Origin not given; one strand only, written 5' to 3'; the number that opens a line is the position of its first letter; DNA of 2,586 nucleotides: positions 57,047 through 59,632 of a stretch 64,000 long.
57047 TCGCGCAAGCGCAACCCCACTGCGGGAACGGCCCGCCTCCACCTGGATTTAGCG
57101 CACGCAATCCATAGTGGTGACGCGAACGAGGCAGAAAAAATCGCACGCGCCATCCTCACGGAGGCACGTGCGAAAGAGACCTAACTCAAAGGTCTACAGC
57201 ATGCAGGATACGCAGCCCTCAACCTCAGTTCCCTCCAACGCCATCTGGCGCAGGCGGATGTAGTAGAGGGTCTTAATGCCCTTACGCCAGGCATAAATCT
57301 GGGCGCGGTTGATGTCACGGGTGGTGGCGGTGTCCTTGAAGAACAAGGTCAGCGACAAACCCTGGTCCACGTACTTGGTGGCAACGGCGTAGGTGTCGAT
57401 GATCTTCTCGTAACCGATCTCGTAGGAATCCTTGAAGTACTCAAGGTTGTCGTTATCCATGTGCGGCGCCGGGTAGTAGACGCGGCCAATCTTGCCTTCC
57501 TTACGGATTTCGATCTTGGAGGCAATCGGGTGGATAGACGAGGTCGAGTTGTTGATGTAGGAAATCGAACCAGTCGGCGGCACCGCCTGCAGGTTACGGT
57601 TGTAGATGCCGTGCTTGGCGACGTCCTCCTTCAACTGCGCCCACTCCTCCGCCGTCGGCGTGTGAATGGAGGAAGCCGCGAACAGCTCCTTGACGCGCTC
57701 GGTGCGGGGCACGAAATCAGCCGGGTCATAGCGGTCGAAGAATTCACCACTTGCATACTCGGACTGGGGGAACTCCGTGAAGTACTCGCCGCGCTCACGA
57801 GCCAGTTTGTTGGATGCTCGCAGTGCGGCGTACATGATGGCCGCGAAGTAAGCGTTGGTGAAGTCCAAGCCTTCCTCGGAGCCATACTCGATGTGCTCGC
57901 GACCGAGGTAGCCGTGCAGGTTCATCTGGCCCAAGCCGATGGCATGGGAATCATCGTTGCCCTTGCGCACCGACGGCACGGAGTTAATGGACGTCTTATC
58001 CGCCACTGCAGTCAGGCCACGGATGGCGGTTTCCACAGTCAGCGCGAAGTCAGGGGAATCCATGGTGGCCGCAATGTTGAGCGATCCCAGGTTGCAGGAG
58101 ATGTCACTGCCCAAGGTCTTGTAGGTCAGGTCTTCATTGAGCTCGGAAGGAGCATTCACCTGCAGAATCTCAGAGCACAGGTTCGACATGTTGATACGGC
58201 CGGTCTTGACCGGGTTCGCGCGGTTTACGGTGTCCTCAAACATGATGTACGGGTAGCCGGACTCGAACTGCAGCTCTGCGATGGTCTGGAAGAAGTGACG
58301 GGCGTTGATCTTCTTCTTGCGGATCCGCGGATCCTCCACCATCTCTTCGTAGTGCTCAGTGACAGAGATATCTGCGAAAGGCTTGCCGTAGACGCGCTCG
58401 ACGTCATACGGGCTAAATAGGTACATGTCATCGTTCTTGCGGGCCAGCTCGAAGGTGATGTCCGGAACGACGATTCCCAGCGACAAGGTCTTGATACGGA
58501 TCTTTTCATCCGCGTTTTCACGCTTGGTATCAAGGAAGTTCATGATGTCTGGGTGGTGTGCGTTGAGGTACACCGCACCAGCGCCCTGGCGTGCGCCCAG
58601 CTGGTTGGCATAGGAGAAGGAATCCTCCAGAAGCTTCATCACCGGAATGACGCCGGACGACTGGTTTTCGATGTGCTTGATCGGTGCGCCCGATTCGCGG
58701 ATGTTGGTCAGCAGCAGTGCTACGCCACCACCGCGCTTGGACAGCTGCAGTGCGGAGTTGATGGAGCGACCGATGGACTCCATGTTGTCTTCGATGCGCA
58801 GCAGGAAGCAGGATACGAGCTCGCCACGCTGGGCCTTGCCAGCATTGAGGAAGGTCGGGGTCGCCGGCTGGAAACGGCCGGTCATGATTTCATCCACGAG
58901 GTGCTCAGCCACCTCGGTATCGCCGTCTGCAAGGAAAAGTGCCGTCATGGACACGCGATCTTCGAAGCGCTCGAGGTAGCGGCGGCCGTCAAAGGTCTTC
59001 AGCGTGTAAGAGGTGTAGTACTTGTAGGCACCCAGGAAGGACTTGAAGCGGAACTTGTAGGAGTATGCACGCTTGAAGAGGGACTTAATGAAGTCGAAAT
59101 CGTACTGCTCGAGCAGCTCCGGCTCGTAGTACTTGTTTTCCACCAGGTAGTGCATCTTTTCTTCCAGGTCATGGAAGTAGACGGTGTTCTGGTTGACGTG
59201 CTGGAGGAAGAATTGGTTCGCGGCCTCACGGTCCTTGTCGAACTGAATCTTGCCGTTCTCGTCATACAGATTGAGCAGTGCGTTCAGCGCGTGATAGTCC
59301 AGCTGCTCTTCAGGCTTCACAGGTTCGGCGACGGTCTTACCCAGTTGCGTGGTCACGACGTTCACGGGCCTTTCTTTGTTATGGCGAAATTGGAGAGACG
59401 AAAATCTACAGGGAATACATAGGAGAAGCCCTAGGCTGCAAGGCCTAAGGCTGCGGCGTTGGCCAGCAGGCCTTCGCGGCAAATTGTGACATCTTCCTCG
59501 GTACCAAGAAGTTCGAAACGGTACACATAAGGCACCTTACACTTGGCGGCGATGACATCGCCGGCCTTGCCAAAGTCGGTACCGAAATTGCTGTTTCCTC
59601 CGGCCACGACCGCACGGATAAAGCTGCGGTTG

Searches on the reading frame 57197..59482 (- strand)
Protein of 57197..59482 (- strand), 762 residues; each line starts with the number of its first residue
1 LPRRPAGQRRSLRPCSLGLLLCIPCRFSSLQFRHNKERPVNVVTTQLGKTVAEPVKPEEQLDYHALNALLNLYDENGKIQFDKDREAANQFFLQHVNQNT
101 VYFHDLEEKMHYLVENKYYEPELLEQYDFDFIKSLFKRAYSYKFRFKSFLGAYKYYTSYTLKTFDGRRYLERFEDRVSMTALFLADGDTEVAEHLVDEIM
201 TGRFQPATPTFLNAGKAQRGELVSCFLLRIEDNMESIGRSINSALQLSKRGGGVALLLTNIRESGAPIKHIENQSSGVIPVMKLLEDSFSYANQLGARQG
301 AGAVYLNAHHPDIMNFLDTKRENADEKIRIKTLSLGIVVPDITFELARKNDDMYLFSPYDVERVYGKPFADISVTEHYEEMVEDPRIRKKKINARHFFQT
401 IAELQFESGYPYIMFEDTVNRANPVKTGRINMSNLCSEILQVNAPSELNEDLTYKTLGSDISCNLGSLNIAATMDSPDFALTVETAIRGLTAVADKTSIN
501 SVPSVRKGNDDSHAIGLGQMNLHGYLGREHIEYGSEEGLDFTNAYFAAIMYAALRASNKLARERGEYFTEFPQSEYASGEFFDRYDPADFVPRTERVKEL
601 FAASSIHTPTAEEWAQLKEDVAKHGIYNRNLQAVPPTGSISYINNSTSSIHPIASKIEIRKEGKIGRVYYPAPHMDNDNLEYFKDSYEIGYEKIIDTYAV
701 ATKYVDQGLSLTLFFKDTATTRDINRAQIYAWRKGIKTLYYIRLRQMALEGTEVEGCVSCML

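Call 88: search_protein_families(library=pfam, proteins=[window:57197-59482:-], max_evalue=0.00001)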
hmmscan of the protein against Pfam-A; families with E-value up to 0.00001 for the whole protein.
window:57197-59482:- (762 aa): 3 families
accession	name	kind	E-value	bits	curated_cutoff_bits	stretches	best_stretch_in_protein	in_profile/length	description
PF02867.20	Ribonuc_red_lgC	-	4.7e-162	540.7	23.9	1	223-742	1-523/523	Ribonucleotide reductase, barrel domain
PF08343.15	RNR_N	-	9.2e-32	109.4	29.4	1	63-144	1-82/82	Ribonucleotide reductase N-terminal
PF00317.26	Ribonuc_red_lgN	-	1.4e-16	60.7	28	1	146-218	2-76/77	Ribonucleotide reductase, all-alpha domain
